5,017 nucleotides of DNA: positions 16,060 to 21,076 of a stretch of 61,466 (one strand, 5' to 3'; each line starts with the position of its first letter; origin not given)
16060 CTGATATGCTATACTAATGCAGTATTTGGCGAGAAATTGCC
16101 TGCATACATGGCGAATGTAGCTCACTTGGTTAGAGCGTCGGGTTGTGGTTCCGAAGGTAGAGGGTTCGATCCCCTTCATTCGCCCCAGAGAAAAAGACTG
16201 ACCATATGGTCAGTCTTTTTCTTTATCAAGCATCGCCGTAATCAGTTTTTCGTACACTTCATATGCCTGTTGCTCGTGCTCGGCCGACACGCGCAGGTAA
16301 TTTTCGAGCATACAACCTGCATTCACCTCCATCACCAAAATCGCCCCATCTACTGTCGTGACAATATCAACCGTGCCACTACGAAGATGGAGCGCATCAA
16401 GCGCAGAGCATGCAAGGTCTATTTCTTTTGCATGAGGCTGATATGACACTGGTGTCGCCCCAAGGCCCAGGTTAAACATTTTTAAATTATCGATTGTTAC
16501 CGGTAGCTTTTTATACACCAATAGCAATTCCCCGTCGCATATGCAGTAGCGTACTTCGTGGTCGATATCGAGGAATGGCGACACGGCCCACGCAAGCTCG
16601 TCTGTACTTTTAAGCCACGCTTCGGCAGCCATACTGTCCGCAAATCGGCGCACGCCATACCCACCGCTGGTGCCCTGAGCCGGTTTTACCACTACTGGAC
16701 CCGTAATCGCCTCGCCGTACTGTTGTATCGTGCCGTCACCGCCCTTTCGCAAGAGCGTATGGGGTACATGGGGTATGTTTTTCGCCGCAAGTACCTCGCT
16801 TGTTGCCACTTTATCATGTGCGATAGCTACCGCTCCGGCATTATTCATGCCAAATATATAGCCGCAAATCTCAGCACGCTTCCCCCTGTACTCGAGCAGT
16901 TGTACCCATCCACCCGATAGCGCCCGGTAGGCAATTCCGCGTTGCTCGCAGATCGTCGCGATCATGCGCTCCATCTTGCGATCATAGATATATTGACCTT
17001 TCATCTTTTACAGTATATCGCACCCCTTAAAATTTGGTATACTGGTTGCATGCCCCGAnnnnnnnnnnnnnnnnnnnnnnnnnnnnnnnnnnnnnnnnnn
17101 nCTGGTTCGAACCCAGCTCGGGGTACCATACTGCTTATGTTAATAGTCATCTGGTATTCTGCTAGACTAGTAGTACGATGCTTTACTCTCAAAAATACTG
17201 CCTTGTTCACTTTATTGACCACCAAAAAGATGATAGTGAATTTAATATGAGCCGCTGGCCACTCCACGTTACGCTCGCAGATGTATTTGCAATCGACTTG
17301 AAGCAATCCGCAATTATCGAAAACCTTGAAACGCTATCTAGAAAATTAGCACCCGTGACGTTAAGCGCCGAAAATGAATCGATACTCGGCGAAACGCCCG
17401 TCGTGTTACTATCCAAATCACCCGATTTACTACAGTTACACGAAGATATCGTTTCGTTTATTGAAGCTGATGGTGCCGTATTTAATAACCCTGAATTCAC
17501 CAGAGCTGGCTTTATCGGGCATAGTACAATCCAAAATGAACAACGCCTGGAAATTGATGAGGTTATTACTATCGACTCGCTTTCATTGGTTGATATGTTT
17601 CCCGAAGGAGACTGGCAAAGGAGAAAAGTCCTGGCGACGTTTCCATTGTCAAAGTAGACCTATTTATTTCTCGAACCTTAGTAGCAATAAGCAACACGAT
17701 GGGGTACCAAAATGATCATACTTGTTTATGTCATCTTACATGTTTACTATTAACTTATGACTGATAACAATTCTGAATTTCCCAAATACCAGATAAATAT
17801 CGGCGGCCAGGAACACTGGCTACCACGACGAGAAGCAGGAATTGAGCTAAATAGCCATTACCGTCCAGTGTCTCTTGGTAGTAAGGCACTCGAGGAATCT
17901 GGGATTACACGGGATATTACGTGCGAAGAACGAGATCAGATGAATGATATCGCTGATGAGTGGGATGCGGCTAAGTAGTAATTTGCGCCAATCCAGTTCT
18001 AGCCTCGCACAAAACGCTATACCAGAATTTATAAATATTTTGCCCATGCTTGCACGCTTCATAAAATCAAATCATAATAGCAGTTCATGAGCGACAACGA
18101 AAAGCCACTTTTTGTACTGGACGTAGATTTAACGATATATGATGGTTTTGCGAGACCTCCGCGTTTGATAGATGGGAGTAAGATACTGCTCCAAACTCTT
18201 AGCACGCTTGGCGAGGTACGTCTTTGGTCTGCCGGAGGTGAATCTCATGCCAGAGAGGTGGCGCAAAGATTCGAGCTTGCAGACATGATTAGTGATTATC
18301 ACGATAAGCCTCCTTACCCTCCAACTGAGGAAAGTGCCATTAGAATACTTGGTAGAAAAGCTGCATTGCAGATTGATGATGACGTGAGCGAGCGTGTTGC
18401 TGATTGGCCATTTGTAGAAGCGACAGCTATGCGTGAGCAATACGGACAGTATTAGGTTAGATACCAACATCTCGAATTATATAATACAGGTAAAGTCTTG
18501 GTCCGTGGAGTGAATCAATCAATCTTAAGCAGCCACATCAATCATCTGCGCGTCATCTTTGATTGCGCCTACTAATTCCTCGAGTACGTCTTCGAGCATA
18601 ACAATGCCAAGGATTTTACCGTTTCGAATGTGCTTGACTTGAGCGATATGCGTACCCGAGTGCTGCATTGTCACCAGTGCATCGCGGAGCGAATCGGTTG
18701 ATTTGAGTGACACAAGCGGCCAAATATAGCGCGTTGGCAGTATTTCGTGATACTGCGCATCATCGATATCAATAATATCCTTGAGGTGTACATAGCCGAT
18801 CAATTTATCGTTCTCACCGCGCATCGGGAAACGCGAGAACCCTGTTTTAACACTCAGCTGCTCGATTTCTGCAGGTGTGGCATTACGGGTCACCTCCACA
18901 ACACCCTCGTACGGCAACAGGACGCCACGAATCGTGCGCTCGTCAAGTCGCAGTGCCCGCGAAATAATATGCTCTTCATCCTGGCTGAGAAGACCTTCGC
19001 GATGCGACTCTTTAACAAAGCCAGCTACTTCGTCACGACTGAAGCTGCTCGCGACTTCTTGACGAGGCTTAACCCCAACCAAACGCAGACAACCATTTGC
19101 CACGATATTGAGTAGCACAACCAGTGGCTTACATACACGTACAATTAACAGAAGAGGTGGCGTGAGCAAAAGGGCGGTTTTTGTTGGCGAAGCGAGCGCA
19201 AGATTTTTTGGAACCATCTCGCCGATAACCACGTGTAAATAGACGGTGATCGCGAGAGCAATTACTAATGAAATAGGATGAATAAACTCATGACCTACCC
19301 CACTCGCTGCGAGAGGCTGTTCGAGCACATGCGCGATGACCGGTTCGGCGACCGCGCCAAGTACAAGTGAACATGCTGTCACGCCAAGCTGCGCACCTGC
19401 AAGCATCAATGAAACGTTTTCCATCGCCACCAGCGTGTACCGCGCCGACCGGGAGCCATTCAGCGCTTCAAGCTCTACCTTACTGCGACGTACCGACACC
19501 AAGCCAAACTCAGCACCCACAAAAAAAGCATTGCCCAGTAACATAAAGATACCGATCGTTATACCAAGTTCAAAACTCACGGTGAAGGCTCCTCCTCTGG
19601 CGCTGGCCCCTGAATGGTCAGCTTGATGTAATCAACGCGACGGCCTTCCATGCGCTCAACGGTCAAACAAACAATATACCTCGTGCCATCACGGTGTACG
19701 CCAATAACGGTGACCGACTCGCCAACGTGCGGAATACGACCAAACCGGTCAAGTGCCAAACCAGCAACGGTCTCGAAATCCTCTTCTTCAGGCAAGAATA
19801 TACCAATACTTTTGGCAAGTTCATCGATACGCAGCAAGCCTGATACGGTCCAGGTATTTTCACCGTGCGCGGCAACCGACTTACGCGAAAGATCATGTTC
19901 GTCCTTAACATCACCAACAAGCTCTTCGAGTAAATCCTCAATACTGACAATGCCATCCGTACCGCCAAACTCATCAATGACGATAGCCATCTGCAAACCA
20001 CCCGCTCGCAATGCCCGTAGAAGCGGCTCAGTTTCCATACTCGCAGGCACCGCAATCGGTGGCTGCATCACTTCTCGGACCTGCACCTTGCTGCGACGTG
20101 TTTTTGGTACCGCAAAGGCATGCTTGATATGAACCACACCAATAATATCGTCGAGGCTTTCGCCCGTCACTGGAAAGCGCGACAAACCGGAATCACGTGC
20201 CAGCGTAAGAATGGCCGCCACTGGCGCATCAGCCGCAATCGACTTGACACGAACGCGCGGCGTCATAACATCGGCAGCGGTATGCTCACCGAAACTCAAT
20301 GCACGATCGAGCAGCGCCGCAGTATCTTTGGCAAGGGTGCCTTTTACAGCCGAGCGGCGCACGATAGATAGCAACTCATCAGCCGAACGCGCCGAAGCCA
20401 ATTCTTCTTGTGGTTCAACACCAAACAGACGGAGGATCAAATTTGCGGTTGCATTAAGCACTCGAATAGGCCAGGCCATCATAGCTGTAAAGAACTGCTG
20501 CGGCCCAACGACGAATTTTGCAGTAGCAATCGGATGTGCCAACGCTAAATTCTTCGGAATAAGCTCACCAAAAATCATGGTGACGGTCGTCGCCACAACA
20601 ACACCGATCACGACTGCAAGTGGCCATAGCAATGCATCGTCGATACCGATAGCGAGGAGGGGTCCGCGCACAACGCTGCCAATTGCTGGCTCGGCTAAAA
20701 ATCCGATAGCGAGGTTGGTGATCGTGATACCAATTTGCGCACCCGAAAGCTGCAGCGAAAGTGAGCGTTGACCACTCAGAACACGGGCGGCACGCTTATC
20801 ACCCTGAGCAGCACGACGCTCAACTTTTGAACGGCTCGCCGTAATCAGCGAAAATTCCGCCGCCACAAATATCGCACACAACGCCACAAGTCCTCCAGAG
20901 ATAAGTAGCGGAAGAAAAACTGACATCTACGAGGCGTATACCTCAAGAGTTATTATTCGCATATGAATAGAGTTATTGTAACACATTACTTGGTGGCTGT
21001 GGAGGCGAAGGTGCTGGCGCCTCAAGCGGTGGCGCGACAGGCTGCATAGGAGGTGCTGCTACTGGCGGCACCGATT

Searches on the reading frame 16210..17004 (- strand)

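Call 37: search_protein_families(library=pfam, proteins=[window:16210-17004:-], max_evalue=0.001)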
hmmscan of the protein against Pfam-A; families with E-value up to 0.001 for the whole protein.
window:16210-17004:- (264 aa): 3 families
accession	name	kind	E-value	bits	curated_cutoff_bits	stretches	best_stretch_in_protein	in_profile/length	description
PF08443.16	RimK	-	1.4e-07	31.7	21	1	62-236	1-172/188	RimK-like ATP-grasp domain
PF14243.11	R2K_3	-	1.2e-06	29.3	26.3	1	99-236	44-157/169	ATP-grasp domain, R2K clade family 3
PF14397.11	ATPgrasp_ST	-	8.4e-05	22.3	31.4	0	50-123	7-81/278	Sugar-transfer associated ATP-grasp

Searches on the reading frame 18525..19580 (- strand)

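Call 37: search_protein_families(library=pfam, proteins=[window:18525-19580:-], max_evalue=0.001)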
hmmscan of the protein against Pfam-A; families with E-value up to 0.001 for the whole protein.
window:18525-19580:- (351 aa): 2 families
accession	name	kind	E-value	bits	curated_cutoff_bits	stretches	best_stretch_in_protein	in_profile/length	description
PF01595.25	CNNM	-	2.7e-44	151.4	28.4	1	10-202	3-181/181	Cyclin M transmembrane N-terminal domain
PF00571.33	CBS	-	1e-11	45.4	24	1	288-337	8-56/57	CBS domain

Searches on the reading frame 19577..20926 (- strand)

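Call 87: search_protein_families(library=pfam, proteins=[window:19577-20926:-], max_evalue=0.0001)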
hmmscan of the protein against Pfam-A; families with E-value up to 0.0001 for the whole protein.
window:19577-20926:- (449 aa): 3 families
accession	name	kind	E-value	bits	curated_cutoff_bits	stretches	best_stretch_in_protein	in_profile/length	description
PF01595.25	CNNM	-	1.3e-36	126.4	28.4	1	13-201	6-180/181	Cyclin M transmembrane N-terminal domain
PF03471.22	CorC_HlyC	-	8.3e-20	71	27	1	354-438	3-79/81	Transporter associated domain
PF00571.33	CBS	-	6.9e-11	42.7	24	0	218-269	2-50/57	CBS domain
